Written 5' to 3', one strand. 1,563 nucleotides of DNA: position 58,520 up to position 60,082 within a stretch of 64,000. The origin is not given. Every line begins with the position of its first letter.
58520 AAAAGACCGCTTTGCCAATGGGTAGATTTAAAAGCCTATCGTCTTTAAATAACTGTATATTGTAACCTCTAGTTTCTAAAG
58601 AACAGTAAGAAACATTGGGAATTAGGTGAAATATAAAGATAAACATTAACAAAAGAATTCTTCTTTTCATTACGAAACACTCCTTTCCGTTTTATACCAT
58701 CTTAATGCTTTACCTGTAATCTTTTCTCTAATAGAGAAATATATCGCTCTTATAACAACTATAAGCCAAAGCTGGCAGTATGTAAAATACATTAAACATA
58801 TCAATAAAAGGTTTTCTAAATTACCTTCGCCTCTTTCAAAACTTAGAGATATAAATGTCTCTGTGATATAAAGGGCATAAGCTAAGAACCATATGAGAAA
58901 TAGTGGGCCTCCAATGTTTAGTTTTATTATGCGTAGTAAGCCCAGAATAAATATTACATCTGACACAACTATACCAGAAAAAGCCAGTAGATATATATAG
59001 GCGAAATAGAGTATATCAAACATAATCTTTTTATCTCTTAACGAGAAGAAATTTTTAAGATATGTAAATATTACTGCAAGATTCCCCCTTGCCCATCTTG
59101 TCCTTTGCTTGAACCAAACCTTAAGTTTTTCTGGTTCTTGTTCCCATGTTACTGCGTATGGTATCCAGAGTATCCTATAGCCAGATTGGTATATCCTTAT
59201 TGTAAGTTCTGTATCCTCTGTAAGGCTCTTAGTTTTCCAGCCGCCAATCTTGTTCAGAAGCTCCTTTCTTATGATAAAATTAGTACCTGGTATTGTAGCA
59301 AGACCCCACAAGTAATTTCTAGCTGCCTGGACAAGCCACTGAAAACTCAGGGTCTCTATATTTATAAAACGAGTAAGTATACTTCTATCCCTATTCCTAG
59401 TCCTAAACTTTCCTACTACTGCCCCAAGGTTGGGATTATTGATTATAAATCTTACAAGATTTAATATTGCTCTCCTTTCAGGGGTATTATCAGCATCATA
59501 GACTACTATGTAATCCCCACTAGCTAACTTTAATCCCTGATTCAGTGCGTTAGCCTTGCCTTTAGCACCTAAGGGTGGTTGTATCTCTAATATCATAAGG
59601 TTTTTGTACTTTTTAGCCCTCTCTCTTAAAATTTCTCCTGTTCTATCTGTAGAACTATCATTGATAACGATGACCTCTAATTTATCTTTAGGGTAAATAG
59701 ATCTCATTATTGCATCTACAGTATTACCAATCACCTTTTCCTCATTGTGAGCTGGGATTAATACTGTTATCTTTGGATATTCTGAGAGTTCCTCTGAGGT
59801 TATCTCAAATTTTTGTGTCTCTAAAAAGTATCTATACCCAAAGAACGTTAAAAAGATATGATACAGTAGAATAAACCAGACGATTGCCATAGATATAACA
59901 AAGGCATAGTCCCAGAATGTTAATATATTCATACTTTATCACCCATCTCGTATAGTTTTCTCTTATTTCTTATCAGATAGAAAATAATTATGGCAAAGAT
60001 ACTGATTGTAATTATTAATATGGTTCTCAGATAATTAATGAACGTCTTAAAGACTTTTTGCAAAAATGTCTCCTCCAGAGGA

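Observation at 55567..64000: Seven-gene c-di-GMP-type exopolysaccharide operon matching B. subtilis ydaJKLMN, extended by a serpin and a GT4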

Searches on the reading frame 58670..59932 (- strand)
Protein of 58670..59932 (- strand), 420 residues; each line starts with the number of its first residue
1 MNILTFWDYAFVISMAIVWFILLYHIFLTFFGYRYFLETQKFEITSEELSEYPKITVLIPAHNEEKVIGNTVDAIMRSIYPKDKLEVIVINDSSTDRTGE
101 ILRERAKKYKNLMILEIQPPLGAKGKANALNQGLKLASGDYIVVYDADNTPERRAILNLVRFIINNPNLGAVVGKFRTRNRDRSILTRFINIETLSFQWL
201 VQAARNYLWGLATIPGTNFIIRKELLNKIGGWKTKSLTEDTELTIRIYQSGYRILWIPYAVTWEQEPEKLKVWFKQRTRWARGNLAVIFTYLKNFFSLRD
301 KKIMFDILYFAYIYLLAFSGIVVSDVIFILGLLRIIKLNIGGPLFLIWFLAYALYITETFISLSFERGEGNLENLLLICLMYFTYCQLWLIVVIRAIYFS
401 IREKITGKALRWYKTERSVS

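Call 3: search_protein_families(library=pfam, proteins=[window:58670-59932:-], max_evalue=0.01)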
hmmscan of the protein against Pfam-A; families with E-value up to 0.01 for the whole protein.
window:58670-59932:- (420 aa): 8 families
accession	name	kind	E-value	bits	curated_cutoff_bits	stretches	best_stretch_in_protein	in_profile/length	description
PF13641.12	Glyco_tranf_2_3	-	6.1e-32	111.9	27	1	53-283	1-230/230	Glycosyltransferase like family 2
PF00535.33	Glycos_transf_2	-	2.7e-30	106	23.3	1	56-229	1-167/168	Glycosyl transferase family 2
PF13632.12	Glyco_trans_2_3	-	7.9e-26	91.5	27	1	141-354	1-192/198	Glycosyl transferase family group 2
PF13506.12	Glyco_transf_21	-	1.2e-14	54.6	21.7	1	116-282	8-174/174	Glycosyl transferase family 21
PF10111.15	Glyco_tranf_2_2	-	4.1e-09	36.8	27.3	1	56-271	1-223/276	Glycosyltransferase like family 2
PF13704.12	Glyco_tranf_2_4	-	0.004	18.1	27.5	1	63-149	2-82/98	Glycosyl transferase family 2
PF03452.20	Anp1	-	0.0052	16.7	28.8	1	39-111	7-81/263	Anp1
PF03142.21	Chitin_synth_2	-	0.0066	15.6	27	0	243-287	334-377/527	Chitin synthase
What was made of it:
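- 58670..59932 (-): GT2 processive synthase, the YdaM/PssC orthologue and catalytic subunit. Pfam Glyco_tranf_2_3 scores 111.9 bits (call 3).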

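Call 5: search_protein_families(library=ncbifam, proteins=[window:58670-59932:-], max_evalue=0.01)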
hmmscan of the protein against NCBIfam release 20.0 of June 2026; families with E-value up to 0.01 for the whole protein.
window:58670-59932:- (420 aa): 33 families (the best 25 are shown)
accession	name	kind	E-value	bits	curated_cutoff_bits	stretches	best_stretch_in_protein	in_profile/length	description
TIGR03937.1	PgaC_IcaA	equivalog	1.3e-56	192.4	422.3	1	13-413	10-402/407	poly-beta-1,6-N-acetyl-D-glucosamine synthase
TIGR03030.1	CelA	equivalog_domain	3.2e-33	114.7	699.1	1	18-314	94-405/714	UDP-forming cellulose synthase catalytic subunit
TIGR03111.1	glyc2_xrt_Gpos1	hypoth_equivalog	7.9e-31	107.3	363.95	1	13-361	11-360/439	TIGR03111 family XrtG-associated glycosyltransferase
NF008558.0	PRK11498.1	equivalog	2.2e-26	92.1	992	1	17-361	242-571/872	UDP-forming cellulose synthase catalytic subunit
TIGR03965.1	mycofact_glyco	equivalog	1.6e-23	83.3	280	1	43-284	64-300/467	mycofactocin biosynthesis glycosyltransferase MftF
TIGR03469.1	HpnB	hypoth_equivalog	1.5e-22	80.2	379.25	1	18-254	11-253/386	hopene-associated glycosyltransferase HpnB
TIGR04242.1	nodulat_NodC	equivalog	1.6e-22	80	550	1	41-292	36-292/395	chitooligosaccharide synthase NodC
NF053846.1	glyco_with_XrtP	equivalog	4.2e-21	75.1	520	1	22-404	11-429/440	XrtP-associated glycosyltransferase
NF041875.1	EPS_EpsD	equivalog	2.2e-19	70.1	370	1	56-283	2-226/325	exopolysaccharide biosynthesis glycosyltransferase EpsD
TIGR04283.1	glyco_like_mftF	equivalog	4.3e-18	65.7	182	1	55-262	1-183/221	TIGR04283 family arsenosugar biosynthesis glycosyltransferase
NF007482.0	PRK10073.1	equivalog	4.3e-14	52.2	423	1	51-151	4-98/334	glycosyltransferase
NF038302.1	EPS_HpsE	equivalog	2.3e-13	49.8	300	1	54-178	2-126/307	hormogonium polysaccharide biosynthesis glycosyltransferase HpsE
NF041865.1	EpsU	equivalog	3.1e-13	49.5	700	1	50-288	36-269/394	exopolysaccharide biosynthesis GT2 family glycosyltransferase EpsU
NF010496.0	PRK13915.1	equivalog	3.8e-13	49.2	262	1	51-177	29-156/307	glucosyl-3-phosphoglycerate synthase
NF045692.1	OglycostaseCruG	equivalog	6.3e-12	45.1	600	1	46-254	34-245/386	2'-O-glycosyltransferase CruG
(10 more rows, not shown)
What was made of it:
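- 58670..59932 (-): It scores below the equivalog cut-offs for PgaC/IcaA (192 vs 422) and CelA (115 vs 699) (call 5).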

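Call 11: find_encoding_contigs(protein=window:58670-59932:-, flank=10000, max_places=6)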
Protein window:58670-59932:- (420 aa): no gene with exactly this product is on record in the collection.

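Call 15: find_homologous_proteins(query=window:58670-59932:-, max_evalue=1e-30)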
Query window:58670-59932:- (420 aa): 5048 proteins with E <= 1e-30 among 8000 candidates; the best 120 are listed.
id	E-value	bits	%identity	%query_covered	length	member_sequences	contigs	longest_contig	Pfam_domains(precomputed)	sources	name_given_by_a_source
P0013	2.0e-276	934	100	100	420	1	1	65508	PF13632.13,PF10111.15,PF13506.14,PF13641.13,PF00535.33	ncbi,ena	-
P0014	6.9e-276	933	100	100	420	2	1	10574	PF13632.13,PF10111.15,PF13506.14,PF13641.13,PF00535.33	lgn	-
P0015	7.5e-276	933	100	100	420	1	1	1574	PF13632.13,PF10111.15,PF13506.14,PF13641.13,PF00535.33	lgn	-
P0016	1.8e-271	918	98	100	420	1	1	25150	PF13632.13,PF10111.15,PF13506.14,PF13641.13,PF00535.33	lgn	-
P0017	1.1e-268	909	96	100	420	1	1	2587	PF13632.13,PF10111.15,PF13506.14,PF13641.13,PF00535.33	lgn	-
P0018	4.4e-267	904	95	100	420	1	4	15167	PF13632.13,PF10111.15,PF13506.14,PF13641.13,PF00535.33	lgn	-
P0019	4.0e-260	881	92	100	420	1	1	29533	PF13632.13,PF10111.15,PF13506.14,PF13641.13,PF00535.33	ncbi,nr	ncbi:MAG: glycosyltransferase [bacterium]|nr:glycosyltransferase [bacterium]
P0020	5.9e-253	857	90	100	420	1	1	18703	PF13632.13,PF10111.15,PF13506.14,PF13641.13,PF00535.33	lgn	-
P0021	5.8e-252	854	89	100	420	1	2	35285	PF13632.13,PF10111.15,PF13506.14,PF13641.13,PF00535.33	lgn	-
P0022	3.1e-251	852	89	100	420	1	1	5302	PF13632.13,PF10111.15,PF13506.14,PF13641.13,PF00535.33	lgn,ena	-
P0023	3.8e-251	851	89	100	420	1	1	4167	PF13632.13,PF10111.15,PF13506.14,PF13641.13,PF00535.33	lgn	-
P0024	4.9e-251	851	89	100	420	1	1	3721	PF13632.13,PF10111.15,PF13506.14,PF13641.13,PF00535.33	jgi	-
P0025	1.2e-250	850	89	100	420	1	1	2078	PF13632.13,PF10111.15,PF13506.14,PF13641.13,PF00535.33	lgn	-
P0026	1.5e-250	849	89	100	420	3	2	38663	PF13632.13,PF10111.15,PF13506.14,PF13641.13,PF00535.33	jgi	-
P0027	1.9e-250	849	89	100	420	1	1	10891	PF13632.13,PF10111.15,PF13506.14,PF13641.13,PF00535.33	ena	-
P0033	7.1e-230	781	83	97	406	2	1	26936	PF13632.13,PF10111.15,PF13506.14,PF13641.13,PF00535.33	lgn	-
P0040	2.2e-213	727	75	100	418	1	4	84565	PF13632.13,PF10111.15,PF13506.14,PF13641.13,PF03142.22,PF00535.33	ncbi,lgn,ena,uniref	uniref:Glycosyltransferase family 2 protein n=1 Tax=Dictyoglomus thermophilum TaxID=14 RepID=A0A7C3R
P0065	9.5e-168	577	60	99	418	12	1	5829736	PF13632.13,PF10111.15,PF13506.14,PF13641.13,PF03142.22,PF00535.33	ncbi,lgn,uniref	ncbi:hypothetical protein SRRS_44800 [Sporomusa rhizae]|uniref:glycosyltransferase family 2 protein 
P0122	1.6e-145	503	52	99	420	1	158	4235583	PF13632.13,PF10111.15,PF13506.14,PF13641.13,PF00535.33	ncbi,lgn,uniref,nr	ncbi:glycosyltransferase [Clostridium botulinum]|uniref:Glycosyl transferase, group 2 family n=3 Tax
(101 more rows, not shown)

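Call 17: find_encoding_contigs(protein=P0122, flank=8000, max_places=1)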
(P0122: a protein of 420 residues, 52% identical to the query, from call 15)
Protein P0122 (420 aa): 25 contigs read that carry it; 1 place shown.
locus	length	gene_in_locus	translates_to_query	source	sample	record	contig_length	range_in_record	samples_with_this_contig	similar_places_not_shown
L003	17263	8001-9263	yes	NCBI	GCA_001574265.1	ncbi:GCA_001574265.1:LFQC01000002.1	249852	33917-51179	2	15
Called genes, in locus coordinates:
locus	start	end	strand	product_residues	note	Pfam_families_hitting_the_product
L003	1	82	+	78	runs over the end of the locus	PF09932:DUF2164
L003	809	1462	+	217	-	PF00923:TAL_FSA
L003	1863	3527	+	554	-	PF00753:Lactamase_B, PF12706:Lactamase_B_2, PF23023:Anti-Pycsar_Apyc1 (faint), PF22505:RNase_J_b_CASP, PF07521:RMMBL, PF17770:RNase_J_C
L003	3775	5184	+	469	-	PF01235:Na_Ala_symp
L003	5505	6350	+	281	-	PF00990:GGDEF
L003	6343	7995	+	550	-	PF10096:DUF2334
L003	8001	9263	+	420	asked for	PF13506:Glyco_transf_21, PF13641:Glyco_tranf_2_3, PF00535:Glycos_transf_2, PF10111:Glyco_tranf_2_2, PF13632:Glyco_trans_2_3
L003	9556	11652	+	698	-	PF03170:CBM_BcsB_1st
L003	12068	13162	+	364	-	PF22612:GH113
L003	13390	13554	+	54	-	PF13451:zf_Tbcl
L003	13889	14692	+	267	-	PF10997:Amj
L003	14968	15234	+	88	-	PF02583:Trns_repr_metal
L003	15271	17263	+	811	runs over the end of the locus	PF00403:HMA, PF08282:Hydrolase_3 (faint), PF00403:HMA, PF00122:E1-E2_ATPase, PF00702:Hydrolase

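Call 18: find_encoding_contigs(protein=P0065, flank=8000, max_places=1)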
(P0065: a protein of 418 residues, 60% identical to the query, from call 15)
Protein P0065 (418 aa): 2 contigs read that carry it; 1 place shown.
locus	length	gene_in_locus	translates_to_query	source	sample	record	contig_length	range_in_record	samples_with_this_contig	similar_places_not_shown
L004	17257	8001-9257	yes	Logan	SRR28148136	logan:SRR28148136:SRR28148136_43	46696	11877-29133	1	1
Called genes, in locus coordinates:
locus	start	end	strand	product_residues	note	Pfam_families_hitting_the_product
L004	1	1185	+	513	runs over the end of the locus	PF02366:PMT, PF13231:PMT_2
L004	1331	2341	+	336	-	PF02424:ApbE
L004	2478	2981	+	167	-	-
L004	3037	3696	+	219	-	PF09335:VTT_dom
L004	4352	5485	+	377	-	-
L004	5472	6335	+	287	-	PF00990:GGDEF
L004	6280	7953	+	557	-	PF10096:DUF2334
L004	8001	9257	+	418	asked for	PF13506:Glyco_transf_21, PF03142:Chitin_synth_2 (faint), PF00535:Glycos_transf_2, PF10111:Glyco_tranf_2_2 (faint), PF13641:Glyco_tranf_2_3, PF13632:Glyco_trans_2_3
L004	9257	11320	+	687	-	PF03170:CBM_BcsB_1st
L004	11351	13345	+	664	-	-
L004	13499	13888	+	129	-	PF00392:GntR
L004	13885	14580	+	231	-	PF00005:ABC_tran, PF13304:AAA_21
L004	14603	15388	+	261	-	-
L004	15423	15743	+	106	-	PF01906:YbjQ_1, PF23025:YbjQ_2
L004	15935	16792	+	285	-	PF00753:Lactamase_B, PF23023:Anti-Pycsar_Apyc1, PF12706:Lactamase_B_2 (weak)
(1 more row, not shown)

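Call 19: find_encoding_contigs(protein=P0040, flank=8000, max_places=1)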
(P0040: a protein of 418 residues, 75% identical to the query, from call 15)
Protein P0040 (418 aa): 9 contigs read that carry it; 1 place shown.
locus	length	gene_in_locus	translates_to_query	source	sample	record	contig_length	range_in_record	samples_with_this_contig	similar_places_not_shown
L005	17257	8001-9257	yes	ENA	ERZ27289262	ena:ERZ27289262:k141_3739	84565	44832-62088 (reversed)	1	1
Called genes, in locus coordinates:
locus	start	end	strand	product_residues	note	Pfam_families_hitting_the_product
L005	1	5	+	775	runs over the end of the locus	PF13802:Gal_mutarotas_2, PF01055:Glyco_hydro_31_2nd, PF21365:Glyco_hydro_31_3rd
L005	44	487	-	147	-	PF13512:TPR_18 (faint), PF24575:TPR_Slam (faint), PF07719:TPR_2 (faint), PF13428:TPR_14 (faint), PF13181:TPR_8 (faint), PF13432:TPR_16, PF13174:TPR_6, PF13525:YfiO (weak)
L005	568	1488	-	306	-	PF01699:Na_Ca_ex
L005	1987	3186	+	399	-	PF00155:Aminotran_1_2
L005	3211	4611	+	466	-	PF01120:Alpha_L_fucos, PF16757:Fucosidase_C (weak)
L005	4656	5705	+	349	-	-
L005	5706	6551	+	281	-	PF00990:GGDEF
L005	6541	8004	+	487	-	-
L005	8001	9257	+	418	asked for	PF13506:Glyco_transf_21, PF03142:Chitin_synth_2 (faint), PF13641:Glyco_tranf_2_3, PF00535:Glycos_transf_2, PF10111:Glyco_tranf_2_2, PF13632:Glyco_trans_2_3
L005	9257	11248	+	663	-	PF03170:CBM_BcsB_1st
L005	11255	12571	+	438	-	PF13660:DUF4147, PF05161:MOFRL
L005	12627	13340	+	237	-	PF07730:HisKA_3, PF02518:HATPase_c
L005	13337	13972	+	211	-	PF00072:Response_reg, PF08281:Sigma70_r4_2, PF04545:Sigma70_r4 (weak), PF00196:GerE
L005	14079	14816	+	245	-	PF00072:Response_reg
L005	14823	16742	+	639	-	PF01627:Hpt, PF02895:H-kinase_dim, PF02518:HATPase_c, PF01584:CheW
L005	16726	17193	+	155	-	PF01584:CheW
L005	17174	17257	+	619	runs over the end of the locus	-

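Call 23: find_related_loci(query=A2, collection=genome_contigs, flank=10000)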
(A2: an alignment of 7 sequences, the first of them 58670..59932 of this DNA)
Query A2 (420 aa) in genome_contigs; peptide patterns used: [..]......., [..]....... (x = any residue, [..] = any of these).
600 stretches matched a pattern (row limit reached: there are more); 593 encode a relative of the query (tblastn E <= 1e-3); the best 80 are kept; 80 distinct loci.
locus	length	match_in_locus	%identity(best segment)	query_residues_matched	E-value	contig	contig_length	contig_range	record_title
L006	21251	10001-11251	76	1-418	0e+0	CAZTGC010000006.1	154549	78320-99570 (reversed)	MAG TPA_asm: uncultured Dictyoglomota bacterium isolate binchicken_co40_85 genome assembly, contig: NODE_118_length_1545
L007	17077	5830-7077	75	1-418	0e+0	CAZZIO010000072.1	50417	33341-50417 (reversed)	MAG TPA_asm: uncultured Dictyoglomota bacterium isolate binchicken_co25_92 genome assembly, contig: k141_131793, whole g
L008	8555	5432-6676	62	4-418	5e-178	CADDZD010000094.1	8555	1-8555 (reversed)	Clostridia bacterium isolate 25 genome assembly, contig: NODE_6340_length_8555_cov_55.122805, whole genome shotgun seque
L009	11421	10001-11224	61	11-418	2e-175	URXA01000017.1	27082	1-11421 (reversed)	uncultured Phascolarctobacterium sp. isolate UMGS1431 genome assembly, contig: NODE_773_length_27082_cov_40.949643, whol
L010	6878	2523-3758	59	8-418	6e-168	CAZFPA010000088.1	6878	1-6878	MAG TPA_asm: uncultured Selenomonadaceae bacterium isolate binchicken_co35_312 genome assembly, contig: NODE_10221_lengt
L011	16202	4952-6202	60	4-418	1e-166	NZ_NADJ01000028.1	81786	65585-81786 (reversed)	Desulfosporosinus sp. FKB FKB_QYN_aSRB_gapCloser.final_scaffold_28, whole genome shotgun sequence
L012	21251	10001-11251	60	4-418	2e-165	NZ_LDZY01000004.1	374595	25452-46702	Desulfosporosinus acididurans strain M1 DEAC_contig000004, whole genome shotgun sequence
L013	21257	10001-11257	61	1-418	2e-169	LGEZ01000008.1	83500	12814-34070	MAG: Clostridia bacterium 41_269 MPF_scaffold_14, whole genome shotgun sequence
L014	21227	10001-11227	56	11-418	4e-155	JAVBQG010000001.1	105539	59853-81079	MAG: Synergistaceae bacterium isolate EPI_MAG_00160 c_000000553502, whole genome shotgun sequence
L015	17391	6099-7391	55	4-417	9e-155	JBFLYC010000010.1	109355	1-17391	MAG: Bacillota bacterium isolate MAG074 MAG074_10, whole genome shotgun sequence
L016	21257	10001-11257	51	1-417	8e-149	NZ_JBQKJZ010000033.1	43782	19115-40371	Clostridium sporogenes strain LCP25S3_F4 contig00033, whole genome shotgun sequence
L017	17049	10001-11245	54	4-417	2e-148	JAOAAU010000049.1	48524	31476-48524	MAG: Clostridia bacterium isolate SKW158 k141_738305, whole genome shotgun sequence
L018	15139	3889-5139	53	4-417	7e-146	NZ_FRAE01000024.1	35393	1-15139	Tepidibacter formicigenes DSM 15518, whole genome shotgun sequence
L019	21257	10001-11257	52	1-417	1e-145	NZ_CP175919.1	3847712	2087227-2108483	Clostridium sp. FAM 1755 chromosome, complete genome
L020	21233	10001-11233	51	8-417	3e-144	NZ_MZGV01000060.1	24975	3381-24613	Clostridium oryzae strain DSM 28571 CLORY_contig000060, whole genome shotgun sequence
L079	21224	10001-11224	49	11-417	8e-128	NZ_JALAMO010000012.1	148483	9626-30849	Bacillus sp. N13C7 contig_0000012, whole genome shotgun sequence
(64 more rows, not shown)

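Call 28: find_encoding_contigs(protein=P0019, flank=10000, max_places=1)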
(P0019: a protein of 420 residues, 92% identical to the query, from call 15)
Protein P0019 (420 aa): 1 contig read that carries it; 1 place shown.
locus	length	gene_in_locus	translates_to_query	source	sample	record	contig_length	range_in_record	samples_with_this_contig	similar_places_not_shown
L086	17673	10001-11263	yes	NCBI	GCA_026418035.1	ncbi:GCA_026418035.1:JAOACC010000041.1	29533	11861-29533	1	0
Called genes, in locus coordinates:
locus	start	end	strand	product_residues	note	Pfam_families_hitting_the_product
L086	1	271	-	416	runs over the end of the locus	PF02812:ELFV_dehydrog_N, PF00208:ELFV_dehydrog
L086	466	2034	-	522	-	PF01645:Glu_synthase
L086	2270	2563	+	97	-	-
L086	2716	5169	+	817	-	PF22666:Glyco_hydro_2_N2 (faint), PF00703:Glyco_hydro_2, PF02836:Glyco_hydro_2_C, PF16355:DUF4982, PF18565:Glyco_hydro2_C5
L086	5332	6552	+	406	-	PF00079:Serpin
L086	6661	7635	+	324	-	-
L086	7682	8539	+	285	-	PF00990:GGDEF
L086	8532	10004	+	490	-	-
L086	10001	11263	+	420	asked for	PF13506:Glyco_transf_21, PF13641:Glyco_tranf_2_3, PF00535:Glycos_transf_2, PF10111:Glyco_tranf_2_2, PF13632:Glyco_trans_2_3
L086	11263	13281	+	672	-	PF03170:CBM_BcsB_1st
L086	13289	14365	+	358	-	PF13477:Glyco_trans_4_2, PF13439:Glyco_transf_4, PF13579:Glyco_trans_4_4, PF00534:Glycos_transf_1, PF13692:Glyco_trans_1_4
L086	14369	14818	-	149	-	-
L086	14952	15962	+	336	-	PF01408:GFO_IDH_MocA, PF22725:GFO_IDH_MocA_C3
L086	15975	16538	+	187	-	PF00881:Nitroreductase, PF14512:TM1586_NiRdase (weak)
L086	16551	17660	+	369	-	PF04909:Amidohydro_2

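Call 29: find_encoding_contigs(protein=P0021, flank=10000, max_places=1)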
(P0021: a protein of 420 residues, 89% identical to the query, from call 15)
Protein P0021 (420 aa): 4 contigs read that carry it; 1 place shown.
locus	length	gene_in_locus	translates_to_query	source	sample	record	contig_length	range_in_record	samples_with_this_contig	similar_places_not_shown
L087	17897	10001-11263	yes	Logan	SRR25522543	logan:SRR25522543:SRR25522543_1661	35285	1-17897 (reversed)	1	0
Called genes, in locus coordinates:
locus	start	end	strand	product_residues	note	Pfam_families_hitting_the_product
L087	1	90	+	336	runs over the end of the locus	PF00528:BPD_transp_1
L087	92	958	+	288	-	PF00528:BPD_transp_1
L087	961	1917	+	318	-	PF00005:ABC_tran, PF08352:oligo_HPY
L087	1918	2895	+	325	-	PF00005:ABC_tran, PF08352:oligo_HPY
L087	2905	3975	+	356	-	PF01408:GFO_IDH_MocA, PF22725:GFO_IDH_MocA_C3, PF02894:GFO_IDH_MocA_C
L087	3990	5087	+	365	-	PF01408:GFO_IDH_MocA, PF22725:GFO_IDH_MocA_C3, PF02894:GFO_IDH_MocA_C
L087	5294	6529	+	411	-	PF00079:Serpin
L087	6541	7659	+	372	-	-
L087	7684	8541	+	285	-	PF00990:GGDEF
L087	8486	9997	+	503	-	-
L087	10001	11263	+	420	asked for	PF13506:Glyco_transf_21, PF13641:Glyco_tranf_2_3, PF00535:Glycos_transf_2, PF10111:Glyco_tranf_2_2 (weak), PF13632:Glyco_trans_2_3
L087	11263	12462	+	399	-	PF03170:CBM_BcsB_1st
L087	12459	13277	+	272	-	-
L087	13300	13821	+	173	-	PF13477:Glyco_trans_4_2, PF13439:Glyco_transf_4, PF13579:Glyco_trans_4_4 (weak)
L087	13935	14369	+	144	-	PF00534:Glycos_transf_1, PF13692:Glyco_trans_1_4, PF20706:GT4-conflict (weak)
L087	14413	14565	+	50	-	PF05168:HEPN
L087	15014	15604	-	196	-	PF00300:His_Phos_1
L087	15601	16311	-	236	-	PF02654:CobS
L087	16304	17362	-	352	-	PF02277:DBI_PRT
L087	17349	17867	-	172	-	PF02283:CobU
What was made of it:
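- In L087 the BcsB-like and GT4 genes are each split into two ORFs (call 29).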
